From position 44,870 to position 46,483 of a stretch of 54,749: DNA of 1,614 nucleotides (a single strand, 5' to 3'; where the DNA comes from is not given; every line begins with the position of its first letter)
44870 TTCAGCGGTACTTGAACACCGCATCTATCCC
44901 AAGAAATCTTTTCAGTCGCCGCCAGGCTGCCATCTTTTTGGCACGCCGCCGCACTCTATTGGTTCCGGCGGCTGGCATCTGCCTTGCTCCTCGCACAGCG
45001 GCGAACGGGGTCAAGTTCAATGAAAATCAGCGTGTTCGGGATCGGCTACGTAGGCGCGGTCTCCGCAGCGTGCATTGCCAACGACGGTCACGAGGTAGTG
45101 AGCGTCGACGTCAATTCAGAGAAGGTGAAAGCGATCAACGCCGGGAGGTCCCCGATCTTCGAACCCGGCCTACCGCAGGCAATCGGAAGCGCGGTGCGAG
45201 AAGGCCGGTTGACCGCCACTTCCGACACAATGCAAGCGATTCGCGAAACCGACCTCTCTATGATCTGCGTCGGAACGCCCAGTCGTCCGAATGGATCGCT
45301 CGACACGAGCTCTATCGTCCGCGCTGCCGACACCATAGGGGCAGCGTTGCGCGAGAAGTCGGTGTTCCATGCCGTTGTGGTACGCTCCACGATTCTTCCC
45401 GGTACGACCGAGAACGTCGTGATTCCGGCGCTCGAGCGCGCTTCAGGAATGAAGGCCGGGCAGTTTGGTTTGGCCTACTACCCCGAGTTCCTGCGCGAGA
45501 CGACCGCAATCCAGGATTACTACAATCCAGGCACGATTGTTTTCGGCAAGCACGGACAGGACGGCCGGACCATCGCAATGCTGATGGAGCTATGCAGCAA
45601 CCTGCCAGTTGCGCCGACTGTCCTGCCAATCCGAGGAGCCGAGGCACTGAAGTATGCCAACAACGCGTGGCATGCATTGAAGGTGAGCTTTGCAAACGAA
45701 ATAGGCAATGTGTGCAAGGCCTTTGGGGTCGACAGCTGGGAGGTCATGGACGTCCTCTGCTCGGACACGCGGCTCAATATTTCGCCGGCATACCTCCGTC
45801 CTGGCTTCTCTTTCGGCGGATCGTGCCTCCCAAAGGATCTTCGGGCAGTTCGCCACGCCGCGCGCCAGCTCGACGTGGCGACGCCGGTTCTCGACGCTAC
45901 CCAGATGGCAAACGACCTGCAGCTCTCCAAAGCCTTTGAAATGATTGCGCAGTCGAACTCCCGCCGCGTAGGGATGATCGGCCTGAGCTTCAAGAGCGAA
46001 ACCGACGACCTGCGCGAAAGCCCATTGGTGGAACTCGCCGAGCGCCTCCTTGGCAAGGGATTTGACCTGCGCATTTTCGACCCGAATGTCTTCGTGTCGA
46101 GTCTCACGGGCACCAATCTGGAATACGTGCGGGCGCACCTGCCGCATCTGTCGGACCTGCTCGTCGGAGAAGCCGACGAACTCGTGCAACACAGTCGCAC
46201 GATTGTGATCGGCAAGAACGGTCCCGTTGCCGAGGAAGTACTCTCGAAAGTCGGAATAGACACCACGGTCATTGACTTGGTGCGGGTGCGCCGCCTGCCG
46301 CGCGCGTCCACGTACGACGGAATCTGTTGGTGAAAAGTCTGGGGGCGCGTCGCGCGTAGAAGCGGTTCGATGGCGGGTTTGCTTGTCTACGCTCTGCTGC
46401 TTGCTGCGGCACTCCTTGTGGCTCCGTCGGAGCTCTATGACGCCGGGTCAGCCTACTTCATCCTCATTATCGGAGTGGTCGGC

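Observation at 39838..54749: Alginate-type (GDP-mannuronate) exopolysaccharide locus with a non-canonical gene set in an alphaproteobacterium-like genome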

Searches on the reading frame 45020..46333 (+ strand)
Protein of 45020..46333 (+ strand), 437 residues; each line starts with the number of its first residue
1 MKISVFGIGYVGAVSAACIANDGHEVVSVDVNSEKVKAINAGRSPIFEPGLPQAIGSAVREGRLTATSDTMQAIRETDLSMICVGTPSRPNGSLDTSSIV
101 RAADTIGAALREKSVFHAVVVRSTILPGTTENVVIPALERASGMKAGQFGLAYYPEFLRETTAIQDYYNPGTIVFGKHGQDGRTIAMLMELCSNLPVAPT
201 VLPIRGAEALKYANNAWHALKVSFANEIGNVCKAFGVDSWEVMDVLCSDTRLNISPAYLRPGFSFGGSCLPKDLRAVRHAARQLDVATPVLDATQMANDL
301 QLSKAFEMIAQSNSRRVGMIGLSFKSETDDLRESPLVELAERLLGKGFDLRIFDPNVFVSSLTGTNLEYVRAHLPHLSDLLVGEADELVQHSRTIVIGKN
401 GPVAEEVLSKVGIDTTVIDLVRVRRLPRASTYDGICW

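Call 3: search_protein_families(library=pfam, proteins=[window:45020-46333:+], max_evalue=0.01)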
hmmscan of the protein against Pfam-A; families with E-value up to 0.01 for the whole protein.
window:45020-46333:+ (437 aa): 5 families
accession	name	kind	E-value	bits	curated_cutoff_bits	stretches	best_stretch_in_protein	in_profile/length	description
PF03721.20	UDPG_MGDP_dh_N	-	6.9e-52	176.2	27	1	1-183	1-181/187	UDP-glucose/GDP-mannose dehydrogenase family, NAD binding domain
PF00984.24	UDPG_MGDP_dh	-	5.5e-30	103.8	25.4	1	206-299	2-93/94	UDP-glucose/GDP-mannose dehydrogenase family, central domain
PF03720.21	UDPG_MGDP_dh_C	-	4e-10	40.4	30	1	319-363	2-46/103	UDP-glucose/GDP-mannose dehydrogenase family, UDP binding domain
PF14833.11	NAD_binding_11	-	0.001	19.8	30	0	208-295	4-99/122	NAD-binding of NADP-dependent 3-hydroxyisobutyrate dehydrogenase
PF02737.24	3HCDH_N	-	0.0023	18.3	22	1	2-41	1-40/180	3-hydroxyacyl-CoA dehydrogenase, NAD binding domain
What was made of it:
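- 45020..46333 (+): AlgD, GDP-mannose 6-dehydrogenase (437 aa). Pfam shows the three UDPG_MGDP_dh domains (call 3).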

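Call 4: search_protein_families(library=ncbifam, proteins=[window:45020-46333:+], max_evalue=0.01)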
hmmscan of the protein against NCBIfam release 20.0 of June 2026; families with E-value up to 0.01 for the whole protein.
window:45020-46333:+ (437 aa): 10 families
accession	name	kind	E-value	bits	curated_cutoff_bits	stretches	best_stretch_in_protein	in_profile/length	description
TIGR03026.1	NDP-sugDHase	subfamily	2.5e-113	379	189.8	1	1-401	1-388/413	nucleotide sugar dehydrogenase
NF041297.1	UDPGDh_AglM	equivalog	2.4e-99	333.1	670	1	1-356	1-358/429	UDP-glucose 6-dehydrogenase AglM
NF047673.2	TeichurnBiosyTuaD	equivalog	4.7e-69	233.6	700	1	2-358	3-354/439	UDP-glucose 6-dehydrogenase TuaD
NF040825.1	UDPMaNacDH_Arch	equivalog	4.2e-43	147.8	750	1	1-357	1-351/418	UDP-N-acetyl-D-mannosamine dehydrogenase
NF008286.0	PRK11064.1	equivalog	5.3e-36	124.1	459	1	2-345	5-351/420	UDP-N-acetyl-D-mannosamine dehydrogenase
NF011631.0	PRK15057.1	equivalog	7.3e-35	120.8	757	1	1-379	1-361/388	UDP-glucose 6-dehydrogenase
NF011729.0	PRK15182.1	equivalog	1e-21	77.2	592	1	2-357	8-357/425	Vi polysaccharide biosynthesis UDP-N-acetylglucosamine C-6 dehydrogenase TviB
NF000942.0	PRK00094.1-4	subfamily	0.00069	18.9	257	1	1-88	3-82/334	NAD(P)H-dependent glycerol-3-phosphate dehydrogenase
NF001933.0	PRK00711.1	subfamily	0.0063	15.6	383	1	1-35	1-35/429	D-amino acid dehydrogenase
NF000941.0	PRK00094.1-3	equivalog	0.0076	15.5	423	0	2-86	3-81/336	NAD(P)H-dependent glycerol-3-phosphate dehydrogenase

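Call 5: search_solved_structures(query=window:45020-46333:+, max_evalue=1e-10)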
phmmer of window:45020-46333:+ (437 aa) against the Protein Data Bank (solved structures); distinct sequences matched with E-value up to 1e-10: 30.
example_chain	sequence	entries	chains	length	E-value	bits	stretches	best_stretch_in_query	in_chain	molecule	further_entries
1mfz_A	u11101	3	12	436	4.6e-136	457.4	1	1-437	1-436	GDP-mannose 6-dehydrogenase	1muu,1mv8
3vtf_A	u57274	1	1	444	2.6e-73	250.7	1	3-371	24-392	UDP-glucose 6-dehydrogenase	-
3gg2_A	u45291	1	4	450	6.6e-60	206.6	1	2-359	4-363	Sugar dehydrogenase, UDP-glucose/GDP-mannose dehydrogenase family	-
4a7p_A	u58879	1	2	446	3.3e-57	197.7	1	2-371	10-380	UDP-GLUCOSE DEHYDROGENASE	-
2y0e_A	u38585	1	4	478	7.9e-53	183.2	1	1-356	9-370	UDP-GLUCOSE DEHYDROGENASE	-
2y0d_A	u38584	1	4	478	1.4e-51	179.1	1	1-356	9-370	UDP-GLUCOSE DEHYDROGENASE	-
2y0c_A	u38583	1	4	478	1.4e-51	179.1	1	1-356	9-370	UDP-GLUCOSE DEHYDROGENASE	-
4xr9_A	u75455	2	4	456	2.3e-41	145.5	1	1-356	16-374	CalS8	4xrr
2o3j_A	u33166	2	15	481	2.7e-34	122.2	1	2-363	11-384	UDP-glucose 6-dehydrogenase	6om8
4r16_A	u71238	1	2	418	5.8e-33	117.8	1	1-357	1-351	418aa long hypothetical UDP-N-acetyl-D-mannosaminuronic acid dehydrogenase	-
9ou8_A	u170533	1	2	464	2.6e-32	115.7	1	2-357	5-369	UDP-glucose 6-dehydrogenase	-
5w4x_A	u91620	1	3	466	2.7e-32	115.6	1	2-357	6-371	UDP-glucose 6-dehydrogenase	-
2q3e_A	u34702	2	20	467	2.8e-32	115.6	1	2-357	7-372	UDP-glucose 6-dehydrogenase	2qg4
3tdk_A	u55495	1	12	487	3.1e-32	115.4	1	2-357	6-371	UDP-glucose 6-dehydrogenase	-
3prj_A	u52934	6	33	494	3.3e-32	115.3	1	2-357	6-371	UDP-glucose 6-dehydrogenase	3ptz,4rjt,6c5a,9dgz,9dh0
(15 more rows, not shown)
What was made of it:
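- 45020..46333 (+): The best UDP-glucose dehydrogenase scores 2.6e-73 (call 5).
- On Alginate biosynthesis system: The best UDP-glucose dehydrogenase scores 251 bits (call 5).
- The dehydrogenase scores 457 bits to P. aeruginosa GMD against 251 bits for the best UDP-glucose dehydrogenase (call 5).
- Tried and rejected: The dehydrogenase is clearly closer to AlgD (call 5).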
